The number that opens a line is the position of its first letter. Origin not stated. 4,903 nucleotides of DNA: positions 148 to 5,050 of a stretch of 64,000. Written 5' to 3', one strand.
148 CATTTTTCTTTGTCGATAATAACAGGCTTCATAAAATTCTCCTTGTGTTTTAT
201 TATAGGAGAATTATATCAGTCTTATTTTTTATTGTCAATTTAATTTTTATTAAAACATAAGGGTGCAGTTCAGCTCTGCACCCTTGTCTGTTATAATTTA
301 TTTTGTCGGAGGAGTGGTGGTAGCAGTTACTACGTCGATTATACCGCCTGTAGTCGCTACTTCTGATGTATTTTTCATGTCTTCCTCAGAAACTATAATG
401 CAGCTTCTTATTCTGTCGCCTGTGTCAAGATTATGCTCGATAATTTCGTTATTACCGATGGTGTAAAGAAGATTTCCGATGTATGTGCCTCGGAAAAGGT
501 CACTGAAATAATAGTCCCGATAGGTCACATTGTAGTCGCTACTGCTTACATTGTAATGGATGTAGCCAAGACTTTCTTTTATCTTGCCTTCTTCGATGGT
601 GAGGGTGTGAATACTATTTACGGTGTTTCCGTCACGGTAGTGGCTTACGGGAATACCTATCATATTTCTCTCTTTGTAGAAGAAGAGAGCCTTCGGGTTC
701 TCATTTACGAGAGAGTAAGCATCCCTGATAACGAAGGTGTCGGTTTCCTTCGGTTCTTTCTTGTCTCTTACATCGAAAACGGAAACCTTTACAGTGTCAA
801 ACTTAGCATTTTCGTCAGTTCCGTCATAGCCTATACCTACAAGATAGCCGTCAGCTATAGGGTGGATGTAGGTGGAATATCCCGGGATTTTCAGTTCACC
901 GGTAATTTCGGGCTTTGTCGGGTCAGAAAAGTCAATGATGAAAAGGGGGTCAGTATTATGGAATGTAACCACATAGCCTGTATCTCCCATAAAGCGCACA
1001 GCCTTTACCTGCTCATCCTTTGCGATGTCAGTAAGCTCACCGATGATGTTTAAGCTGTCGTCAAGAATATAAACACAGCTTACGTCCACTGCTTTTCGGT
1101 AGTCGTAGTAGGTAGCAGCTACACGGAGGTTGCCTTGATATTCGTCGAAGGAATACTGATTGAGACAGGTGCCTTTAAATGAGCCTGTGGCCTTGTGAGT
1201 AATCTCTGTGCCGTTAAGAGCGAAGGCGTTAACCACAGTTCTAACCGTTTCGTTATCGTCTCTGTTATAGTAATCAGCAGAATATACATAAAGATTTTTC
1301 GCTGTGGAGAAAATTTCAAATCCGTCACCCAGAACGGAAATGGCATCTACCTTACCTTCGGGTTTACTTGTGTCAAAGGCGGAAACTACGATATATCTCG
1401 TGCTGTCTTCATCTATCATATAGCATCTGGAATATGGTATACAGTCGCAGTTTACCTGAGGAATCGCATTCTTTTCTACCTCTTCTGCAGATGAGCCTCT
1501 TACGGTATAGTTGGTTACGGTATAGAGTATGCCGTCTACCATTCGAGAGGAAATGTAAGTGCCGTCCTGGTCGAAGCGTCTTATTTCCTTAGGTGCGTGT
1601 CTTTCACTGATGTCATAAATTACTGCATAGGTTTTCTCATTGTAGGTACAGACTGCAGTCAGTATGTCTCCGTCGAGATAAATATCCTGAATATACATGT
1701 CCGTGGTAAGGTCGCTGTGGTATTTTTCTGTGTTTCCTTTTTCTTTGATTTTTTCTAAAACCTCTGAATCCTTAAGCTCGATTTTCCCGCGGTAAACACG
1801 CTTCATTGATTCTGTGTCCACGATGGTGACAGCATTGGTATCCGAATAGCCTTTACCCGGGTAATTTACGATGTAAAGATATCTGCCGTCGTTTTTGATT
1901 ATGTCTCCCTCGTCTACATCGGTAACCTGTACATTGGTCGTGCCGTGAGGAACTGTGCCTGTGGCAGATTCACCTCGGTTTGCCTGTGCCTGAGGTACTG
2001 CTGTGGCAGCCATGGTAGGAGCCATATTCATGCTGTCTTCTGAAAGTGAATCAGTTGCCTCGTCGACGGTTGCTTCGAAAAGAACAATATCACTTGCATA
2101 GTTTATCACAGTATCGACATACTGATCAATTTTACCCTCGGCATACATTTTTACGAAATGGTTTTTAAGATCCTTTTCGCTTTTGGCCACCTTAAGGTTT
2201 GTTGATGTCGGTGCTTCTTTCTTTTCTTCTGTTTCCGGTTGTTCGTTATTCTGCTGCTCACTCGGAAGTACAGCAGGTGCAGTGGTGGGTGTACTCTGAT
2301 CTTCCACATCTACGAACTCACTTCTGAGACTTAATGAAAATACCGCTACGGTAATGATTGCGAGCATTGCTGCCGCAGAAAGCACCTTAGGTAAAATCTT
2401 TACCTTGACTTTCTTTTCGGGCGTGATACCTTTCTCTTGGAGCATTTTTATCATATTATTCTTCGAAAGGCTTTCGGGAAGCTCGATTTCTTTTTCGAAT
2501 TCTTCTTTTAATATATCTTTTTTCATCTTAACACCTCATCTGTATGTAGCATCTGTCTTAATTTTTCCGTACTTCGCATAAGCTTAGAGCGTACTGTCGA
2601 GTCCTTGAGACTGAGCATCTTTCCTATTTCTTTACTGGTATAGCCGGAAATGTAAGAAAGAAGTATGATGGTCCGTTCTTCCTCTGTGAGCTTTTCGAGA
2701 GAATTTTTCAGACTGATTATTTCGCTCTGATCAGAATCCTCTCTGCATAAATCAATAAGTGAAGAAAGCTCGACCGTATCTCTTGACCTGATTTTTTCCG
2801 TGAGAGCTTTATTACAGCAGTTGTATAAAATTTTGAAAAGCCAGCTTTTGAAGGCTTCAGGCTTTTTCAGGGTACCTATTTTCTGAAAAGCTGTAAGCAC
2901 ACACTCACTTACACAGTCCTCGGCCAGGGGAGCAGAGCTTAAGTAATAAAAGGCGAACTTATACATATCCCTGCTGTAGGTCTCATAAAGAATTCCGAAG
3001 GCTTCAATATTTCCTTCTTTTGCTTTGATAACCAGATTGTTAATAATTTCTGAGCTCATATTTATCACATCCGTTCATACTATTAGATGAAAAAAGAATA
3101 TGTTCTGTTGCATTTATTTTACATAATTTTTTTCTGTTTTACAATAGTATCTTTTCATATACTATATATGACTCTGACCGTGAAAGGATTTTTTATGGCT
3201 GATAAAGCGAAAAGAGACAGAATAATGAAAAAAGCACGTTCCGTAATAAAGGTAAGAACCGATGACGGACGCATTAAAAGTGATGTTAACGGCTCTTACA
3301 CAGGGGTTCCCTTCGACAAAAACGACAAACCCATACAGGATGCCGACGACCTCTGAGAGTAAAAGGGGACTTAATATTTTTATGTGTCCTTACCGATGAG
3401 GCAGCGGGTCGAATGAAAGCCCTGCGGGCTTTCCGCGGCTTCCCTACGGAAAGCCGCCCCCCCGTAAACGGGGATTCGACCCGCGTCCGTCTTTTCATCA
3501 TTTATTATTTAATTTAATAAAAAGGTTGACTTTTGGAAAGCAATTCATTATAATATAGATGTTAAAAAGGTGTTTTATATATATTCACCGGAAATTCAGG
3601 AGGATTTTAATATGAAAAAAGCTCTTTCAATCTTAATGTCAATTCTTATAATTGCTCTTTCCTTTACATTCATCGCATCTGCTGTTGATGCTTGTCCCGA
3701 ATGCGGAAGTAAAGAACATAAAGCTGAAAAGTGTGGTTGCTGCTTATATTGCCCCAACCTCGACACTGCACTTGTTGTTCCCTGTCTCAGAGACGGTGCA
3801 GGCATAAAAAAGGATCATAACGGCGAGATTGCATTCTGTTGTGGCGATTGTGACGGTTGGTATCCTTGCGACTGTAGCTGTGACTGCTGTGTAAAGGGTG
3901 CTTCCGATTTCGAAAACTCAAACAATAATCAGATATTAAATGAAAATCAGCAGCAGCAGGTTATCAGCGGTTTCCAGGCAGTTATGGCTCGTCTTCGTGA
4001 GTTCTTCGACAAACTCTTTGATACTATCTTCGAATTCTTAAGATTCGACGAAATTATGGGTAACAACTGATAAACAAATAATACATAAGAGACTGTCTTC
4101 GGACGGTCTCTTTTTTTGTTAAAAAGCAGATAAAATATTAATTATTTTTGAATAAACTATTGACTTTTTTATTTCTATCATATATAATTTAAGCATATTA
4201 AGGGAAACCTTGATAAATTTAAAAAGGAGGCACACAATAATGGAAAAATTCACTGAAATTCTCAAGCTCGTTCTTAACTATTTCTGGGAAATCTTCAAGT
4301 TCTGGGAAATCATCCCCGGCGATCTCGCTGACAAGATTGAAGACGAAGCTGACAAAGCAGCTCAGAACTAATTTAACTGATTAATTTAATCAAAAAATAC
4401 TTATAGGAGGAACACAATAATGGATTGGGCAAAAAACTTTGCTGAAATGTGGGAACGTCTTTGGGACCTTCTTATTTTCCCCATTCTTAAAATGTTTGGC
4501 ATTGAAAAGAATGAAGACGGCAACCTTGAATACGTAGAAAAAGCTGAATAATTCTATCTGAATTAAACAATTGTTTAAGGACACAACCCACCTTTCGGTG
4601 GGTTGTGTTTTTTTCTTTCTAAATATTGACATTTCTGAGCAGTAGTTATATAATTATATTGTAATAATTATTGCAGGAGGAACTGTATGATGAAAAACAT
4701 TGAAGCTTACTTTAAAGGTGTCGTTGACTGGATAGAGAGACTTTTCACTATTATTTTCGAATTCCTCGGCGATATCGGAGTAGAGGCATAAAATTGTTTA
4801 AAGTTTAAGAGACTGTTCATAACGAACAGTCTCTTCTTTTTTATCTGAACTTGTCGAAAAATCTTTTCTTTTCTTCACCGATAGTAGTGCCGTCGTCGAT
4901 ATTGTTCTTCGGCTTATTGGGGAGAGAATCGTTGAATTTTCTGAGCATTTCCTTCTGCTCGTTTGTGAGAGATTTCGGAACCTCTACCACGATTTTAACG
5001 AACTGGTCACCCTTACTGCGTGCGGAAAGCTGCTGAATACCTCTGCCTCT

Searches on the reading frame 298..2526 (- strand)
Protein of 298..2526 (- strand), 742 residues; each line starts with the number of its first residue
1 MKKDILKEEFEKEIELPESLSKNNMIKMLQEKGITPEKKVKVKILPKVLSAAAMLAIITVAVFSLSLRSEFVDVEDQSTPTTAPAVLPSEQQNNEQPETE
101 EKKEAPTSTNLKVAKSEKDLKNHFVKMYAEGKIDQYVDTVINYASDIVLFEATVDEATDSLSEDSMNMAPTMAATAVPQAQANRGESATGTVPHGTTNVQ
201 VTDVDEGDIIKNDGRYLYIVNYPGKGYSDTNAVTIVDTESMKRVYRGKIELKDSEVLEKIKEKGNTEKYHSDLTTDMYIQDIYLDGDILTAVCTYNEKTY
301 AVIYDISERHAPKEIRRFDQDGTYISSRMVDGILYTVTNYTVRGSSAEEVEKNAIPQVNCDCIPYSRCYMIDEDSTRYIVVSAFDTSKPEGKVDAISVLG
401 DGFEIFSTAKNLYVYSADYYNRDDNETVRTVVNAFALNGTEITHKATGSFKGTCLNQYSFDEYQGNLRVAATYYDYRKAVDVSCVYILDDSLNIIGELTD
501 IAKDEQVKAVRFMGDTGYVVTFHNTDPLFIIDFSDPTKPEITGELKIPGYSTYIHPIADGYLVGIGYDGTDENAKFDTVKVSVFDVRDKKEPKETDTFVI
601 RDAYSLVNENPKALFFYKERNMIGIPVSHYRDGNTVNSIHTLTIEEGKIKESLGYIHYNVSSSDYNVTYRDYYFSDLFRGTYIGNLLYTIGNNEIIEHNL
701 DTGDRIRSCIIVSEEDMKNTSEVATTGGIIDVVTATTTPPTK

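Call 15: search_protein_families(library=pfam, proteins=[window:298-2526:-], max_evalue=0.001)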
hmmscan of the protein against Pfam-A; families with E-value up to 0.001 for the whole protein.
window:298-2526:- (742 aa): 1 family
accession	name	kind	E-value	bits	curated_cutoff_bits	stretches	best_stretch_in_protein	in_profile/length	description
PF09826.15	Beta_propel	-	5.5e-128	428.4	22.4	1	196-702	3-494/495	Beta propeller domain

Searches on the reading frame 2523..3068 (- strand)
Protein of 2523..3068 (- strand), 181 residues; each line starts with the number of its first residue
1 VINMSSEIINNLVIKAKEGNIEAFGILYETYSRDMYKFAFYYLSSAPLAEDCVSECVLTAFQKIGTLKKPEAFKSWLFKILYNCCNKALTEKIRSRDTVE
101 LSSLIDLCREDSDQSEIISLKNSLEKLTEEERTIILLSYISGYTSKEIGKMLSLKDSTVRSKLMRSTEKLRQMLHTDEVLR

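Call 15: search_protein_families(library=pfam, proteins=[window:2523-3068:-], max_evalue=0.001)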
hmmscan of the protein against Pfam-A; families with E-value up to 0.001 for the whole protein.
window:2523-3068:- (181 aa): 5 families
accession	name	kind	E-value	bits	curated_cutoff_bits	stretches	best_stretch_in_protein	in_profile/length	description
PF08281.18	Sigma70_r4_2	-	1.2e-12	47.8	25.7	1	120-170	4-54/54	Sigma-70, region 4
PF04542.20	Sigma70_r2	-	1.1e-10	41.6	24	1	27-90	1-66/71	Sigma-70 region 2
PF04545.22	Sigma70_r4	-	1.3e-10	41.1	24.1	1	124-172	2-50/50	Sigma-70, region 4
PF07638.17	Sigma70_ECF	-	6.7e-06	26.6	21.1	1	9-173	4-182/185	ECF sigma factor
PF06530.18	Phage_antitermQ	-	3.9e-05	24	26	1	111-178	47-114/118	Phage antitermination protein Q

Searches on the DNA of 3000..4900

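Call 77: search_rna_families(source=window, start=3000, end=4900, threshold=evalue, max_evalue=0.1)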
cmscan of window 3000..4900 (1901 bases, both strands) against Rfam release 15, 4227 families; matches with E-value up to 0.1: 2.
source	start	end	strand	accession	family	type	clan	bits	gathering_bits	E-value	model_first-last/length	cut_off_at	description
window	4080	4146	-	RF02064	STnc370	Gene; sRNA;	-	34.3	54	0.02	1-71/71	no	Enterobacterial sRNA STnc370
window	4558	4626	+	RF02606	AbsR28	Gene; sRNA;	-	22.6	50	0.026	1-180/180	no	Acinetobacter sRNA 28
